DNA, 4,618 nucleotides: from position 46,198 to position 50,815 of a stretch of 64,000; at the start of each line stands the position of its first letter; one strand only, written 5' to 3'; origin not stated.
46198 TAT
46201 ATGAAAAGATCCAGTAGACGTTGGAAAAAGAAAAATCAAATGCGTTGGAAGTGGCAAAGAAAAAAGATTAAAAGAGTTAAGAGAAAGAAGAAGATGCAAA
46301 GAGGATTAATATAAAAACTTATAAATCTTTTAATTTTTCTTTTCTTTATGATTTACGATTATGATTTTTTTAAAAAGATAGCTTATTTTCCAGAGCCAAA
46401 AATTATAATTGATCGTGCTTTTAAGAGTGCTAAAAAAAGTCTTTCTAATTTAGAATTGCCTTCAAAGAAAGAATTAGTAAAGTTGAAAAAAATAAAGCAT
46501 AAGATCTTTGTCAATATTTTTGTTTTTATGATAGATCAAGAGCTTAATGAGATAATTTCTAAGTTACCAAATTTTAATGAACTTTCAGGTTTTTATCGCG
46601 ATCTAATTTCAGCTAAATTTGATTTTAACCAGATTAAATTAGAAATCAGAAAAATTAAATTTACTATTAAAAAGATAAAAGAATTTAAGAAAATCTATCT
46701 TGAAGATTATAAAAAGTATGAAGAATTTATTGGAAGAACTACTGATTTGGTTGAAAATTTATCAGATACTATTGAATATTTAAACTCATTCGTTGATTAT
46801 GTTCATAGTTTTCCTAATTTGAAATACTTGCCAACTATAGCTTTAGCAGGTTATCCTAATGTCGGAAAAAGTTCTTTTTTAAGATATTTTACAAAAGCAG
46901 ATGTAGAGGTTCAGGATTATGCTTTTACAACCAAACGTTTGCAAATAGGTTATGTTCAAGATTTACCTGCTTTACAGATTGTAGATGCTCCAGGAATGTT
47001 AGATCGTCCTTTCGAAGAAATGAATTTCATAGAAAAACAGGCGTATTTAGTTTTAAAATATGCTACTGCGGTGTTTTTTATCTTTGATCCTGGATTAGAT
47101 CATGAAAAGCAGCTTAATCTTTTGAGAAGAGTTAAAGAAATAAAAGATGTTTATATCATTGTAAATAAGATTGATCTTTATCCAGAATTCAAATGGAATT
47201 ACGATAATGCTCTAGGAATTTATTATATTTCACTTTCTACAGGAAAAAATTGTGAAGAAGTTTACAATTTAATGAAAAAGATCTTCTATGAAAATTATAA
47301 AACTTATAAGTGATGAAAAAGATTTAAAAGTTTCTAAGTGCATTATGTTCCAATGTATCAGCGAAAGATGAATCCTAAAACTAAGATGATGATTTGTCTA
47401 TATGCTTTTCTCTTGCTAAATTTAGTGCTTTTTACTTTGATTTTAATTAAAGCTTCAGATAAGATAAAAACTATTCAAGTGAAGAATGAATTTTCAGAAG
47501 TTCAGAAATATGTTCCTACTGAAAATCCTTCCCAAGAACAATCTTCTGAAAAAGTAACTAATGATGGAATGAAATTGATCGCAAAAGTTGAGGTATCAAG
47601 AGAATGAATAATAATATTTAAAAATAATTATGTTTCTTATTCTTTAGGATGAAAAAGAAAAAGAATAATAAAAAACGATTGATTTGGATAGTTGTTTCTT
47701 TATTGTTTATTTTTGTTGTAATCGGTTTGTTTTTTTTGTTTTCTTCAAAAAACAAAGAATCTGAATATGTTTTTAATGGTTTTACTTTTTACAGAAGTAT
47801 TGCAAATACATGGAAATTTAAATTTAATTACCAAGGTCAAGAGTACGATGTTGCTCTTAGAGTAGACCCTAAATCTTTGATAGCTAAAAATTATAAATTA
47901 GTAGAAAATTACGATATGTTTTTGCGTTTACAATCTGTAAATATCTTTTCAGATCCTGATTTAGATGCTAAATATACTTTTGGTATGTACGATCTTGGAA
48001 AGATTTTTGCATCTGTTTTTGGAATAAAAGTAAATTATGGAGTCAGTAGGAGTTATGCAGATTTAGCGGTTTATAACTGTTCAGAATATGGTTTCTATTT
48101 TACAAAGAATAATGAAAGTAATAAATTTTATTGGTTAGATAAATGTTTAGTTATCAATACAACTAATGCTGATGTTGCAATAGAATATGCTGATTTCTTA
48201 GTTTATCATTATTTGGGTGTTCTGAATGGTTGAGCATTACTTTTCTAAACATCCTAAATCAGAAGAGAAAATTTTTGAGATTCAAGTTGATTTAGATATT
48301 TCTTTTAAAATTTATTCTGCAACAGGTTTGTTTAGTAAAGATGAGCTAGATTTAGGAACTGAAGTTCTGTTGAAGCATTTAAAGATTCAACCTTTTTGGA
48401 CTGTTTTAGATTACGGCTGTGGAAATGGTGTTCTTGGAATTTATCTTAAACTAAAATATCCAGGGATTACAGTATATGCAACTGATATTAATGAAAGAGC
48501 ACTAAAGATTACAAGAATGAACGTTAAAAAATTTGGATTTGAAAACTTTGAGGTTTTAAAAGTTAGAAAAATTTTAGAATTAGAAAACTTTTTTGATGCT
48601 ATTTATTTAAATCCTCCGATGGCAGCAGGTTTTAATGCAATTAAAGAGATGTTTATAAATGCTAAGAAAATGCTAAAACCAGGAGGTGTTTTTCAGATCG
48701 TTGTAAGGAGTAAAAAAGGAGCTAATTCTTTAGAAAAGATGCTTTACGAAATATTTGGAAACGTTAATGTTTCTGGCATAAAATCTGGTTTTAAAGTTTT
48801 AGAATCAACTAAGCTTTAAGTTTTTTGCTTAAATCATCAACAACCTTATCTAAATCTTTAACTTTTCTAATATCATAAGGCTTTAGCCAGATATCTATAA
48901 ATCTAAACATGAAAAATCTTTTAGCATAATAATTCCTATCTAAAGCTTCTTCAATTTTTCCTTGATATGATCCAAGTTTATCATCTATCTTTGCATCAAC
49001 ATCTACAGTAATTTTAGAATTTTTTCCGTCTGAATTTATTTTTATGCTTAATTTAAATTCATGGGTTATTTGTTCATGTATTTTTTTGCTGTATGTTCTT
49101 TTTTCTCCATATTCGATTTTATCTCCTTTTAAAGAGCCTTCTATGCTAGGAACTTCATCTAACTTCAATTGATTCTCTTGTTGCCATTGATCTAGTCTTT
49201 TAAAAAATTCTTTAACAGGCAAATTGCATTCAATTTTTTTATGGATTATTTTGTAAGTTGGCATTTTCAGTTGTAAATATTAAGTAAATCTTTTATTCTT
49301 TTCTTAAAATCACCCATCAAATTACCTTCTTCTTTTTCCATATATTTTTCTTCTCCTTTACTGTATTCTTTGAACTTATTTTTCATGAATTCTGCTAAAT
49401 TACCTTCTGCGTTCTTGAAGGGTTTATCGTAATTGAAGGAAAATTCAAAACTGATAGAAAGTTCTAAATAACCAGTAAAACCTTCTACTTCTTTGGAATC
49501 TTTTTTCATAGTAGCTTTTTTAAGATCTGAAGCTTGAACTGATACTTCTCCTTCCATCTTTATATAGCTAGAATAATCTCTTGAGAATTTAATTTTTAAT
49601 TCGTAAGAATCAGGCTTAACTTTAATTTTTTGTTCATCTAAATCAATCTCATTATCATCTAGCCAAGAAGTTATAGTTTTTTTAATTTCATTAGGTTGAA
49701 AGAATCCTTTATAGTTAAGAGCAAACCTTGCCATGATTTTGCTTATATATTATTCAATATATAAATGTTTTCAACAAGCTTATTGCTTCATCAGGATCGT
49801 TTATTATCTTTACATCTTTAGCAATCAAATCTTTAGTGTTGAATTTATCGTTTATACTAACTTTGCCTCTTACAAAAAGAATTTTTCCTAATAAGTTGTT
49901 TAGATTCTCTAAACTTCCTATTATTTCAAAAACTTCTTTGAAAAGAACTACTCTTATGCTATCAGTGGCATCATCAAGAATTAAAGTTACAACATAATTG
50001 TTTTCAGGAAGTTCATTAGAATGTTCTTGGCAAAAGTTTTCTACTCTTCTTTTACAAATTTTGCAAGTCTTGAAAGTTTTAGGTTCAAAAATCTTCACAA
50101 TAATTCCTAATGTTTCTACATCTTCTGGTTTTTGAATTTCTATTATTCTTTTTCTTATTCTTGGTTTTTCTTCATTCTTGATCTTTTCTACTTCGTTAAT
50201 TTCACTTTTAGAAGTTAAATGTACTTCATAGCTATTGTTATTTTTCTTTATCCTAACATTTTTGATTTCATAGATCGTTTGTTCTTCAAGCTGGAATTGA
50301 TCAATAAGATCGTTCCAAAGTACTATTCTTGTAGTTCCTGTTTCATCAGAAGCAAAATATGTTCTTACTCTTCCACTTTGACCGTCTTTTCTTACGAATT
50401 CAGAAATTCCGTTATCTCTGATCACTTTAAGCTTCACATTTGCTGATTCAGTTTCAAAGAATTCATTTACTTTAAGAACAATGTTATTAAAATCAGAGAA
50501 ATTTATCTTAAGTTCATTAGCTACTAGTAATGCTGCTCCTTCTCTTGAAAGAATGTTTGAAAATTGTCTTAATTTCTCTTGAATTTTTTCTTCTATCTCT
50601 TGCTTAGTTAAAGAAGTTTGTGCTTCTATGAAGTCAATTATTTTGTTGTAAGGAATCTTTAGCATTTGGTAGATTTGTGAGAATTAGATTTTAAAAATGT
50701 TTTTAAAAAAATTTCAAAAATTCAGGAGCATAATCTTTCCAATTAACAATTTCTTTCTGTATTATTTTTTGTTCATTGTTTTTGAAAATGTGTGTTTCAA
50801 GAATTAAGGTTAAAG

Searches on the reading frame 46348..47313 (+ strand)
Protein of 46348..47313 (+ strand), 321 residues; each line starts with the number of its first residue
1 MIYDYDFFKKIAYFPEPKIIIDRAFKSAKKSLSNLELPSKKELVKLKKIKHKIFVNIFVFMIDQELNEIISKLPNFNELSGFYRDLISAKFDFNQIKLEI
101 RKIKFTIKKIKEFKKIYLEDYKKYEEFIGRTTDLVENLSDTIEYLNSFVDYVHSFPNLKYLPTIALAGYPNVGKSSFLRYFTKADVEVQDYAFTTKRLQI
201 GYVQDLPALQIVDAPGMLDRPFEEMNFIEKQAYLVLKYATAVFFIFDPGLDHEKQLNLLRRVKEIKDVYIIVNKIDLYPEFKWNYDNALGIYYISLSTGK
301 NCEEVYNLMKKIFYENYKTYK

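Call 8: search_protein_families(library=ncbifam, proteins=[window:46348-47313:+], max_evalue=0.01)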
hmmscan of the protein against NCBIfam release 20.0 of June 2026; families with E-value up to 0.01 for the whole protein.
window:46348-47313:+ (321 aa): 21 families
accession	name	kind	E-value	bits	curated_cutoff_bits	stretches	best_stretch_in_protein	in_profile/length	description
TIGR02729.1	Obg_CgtA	equivalog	1.7e-12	47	280.25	1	157-224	153-222/329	Obg family GTPase CgtA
NF000908.1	PRK00089.1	equivalog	2.4e-12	46.8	237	1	163-320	5-174/291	GTPase Era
NF008956.1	PRK12299.1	equivalog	2.5e-12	46.4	300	1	157-311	154-323/327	GTPase ObgE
TIGR00450.1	mnmE_trmE_thdF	equivalog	1.3e-11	44.3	252.6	1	95-312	142-363/446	tRNA uridine-5-carboxymethylaminomethyl(34) synthesis GTPase MnmE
NF008955.0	PRK12297.1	equivalog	1.4e-11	44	406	1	157-219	155-219/429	GTPase ObgE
TIGR03594.1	GTPase_EngA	equivalog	3e-11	43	306.7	1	162-311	1-158/432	ribosome biogenesis GTPase Der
TIGR00231.1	small_GTP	domain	1.6e-08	34.5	42.5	1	162-309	4-162/164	GTP-binding protein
TIGR03596.1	GTPase_YlqF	equivalog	5e-08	32.6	208.2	1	164-225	121-181/276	ribosome biogenesis GTPase YlqF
NF007171.0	PRK09602.1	subfamily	1.6e-07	30.5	387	1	163-201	4-42/397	YchF-related putative GTPase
TIGR03156.1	GTP_HflX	equivalog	2.5e-06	26.6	216.75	1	160-195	188-223/351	GTPase HflX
NF008954.1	PRK12296.1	equivalog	3.5e-06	25.7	377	1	157-218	155-217/470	GTPase ObgE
TIGR00437.1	feoB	equivalog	3.7e-06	25.9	315.65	1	168-281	1-115/594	ferrous iron transport protein B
TIGR00436.1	era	equivalog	4.2e-06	26.3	116.25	1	164-279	3-121/270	GTPase Era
NF003661.0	PRK05291.1-3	equivalog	4.5e-06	26.3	380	1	157-317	212-374/448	tRNA uridine-5-carboxymethylaminomethyl(34) synthesis GTPase MnmE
TIGR03918.1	GTP_HydF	equivalog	7.7e-06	25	325.55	1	163-315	9-169/392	[FeFe] hydrogenase H-cluster maturation GTPase HydF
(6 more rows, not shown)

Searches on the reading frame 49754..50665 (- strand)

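Call 45: search_protein_families(library=pfam, proteins=[window:49754-50665:-], max_evalue=0.001)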
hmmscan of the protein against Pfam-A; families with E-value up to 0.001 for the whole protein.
window:49754-50665:- (303 aa): 2 families
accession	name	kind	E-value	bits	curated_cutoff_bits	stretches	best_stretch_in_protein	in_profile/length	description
PF01336.31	tRNA_anti-codon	-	2.2e-09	37.5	27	1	224-287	16-74/75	OB-fold nucleic acid binding domain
PF09999.14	DUF2240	-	5.6e-06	26.5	22.3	1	5-60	86-141/144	Uncharacterized protein conserved in archaea (DUF2240)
